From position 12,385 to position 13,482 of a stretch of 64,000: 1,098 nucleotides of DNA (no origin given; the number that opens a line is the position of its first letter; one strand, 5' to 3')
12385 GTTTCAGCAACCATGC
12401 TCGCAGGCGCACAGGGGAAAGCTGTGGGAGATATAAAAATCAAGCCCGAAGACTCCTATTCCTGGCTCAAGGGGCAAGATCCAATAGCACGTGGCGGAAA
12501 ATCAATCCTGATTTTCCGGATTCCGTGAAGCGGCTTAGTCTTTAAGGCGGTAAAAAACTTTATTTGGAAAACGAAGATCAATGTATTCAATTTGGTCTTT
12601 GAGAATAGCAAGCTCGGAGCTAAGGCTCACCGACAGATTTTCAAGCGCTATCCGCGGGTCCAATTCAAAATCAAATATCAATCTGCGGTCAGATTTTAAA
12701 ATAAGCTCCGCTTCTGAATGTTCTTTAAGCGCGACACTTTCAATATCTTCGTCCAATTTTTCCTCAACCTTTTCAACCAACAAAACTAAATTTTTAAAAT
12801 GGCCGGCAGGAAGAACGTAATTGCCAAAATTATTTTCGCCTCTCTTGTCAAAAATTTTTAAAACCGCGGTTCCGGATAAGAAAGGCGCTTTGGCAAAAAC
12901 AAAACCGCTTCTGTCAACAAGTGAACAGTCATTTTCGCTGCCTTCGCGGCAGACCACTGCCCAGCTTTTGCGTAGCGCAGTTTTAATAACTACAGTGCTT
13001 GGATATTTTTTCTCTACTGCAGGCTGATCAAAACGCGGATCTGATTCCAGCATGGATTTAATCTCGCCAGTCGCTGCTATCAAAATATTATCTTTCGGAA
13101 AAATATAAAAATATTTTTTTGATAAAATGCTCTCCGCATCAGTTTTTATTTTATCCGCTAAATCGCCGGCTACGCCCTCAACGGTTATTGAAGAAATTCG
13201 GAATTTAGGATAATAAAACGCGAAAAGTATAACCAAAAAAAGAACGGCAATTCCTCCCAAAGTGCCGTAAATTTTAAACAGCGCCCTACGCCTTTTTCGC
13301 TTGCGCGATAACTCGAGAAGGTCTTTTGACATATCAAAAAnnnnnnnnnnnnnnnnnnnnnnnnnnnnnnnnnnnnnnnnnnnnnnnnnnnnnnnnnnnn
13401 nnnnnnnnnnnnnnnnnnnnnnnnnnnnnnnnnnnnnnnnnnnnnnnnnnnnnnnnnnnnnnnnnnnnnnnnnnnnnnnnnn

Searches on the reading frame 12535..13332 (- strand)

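Call 88: search_protein_families(library=pfam, proteins=[window:12535-13332:-], max_evalue=0.001)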
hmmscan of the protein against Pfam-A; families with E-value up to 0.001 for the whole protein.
window:12535-13332:- (265 aa): 1 family
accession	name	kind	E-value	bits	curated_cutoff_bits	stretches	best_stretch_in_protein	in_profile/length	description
PF03799.20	FtsQ_DivIB_C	-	0.00062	21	21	0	134-254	7-114/114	Cell division protein FtsQ/DivIB, C-terminal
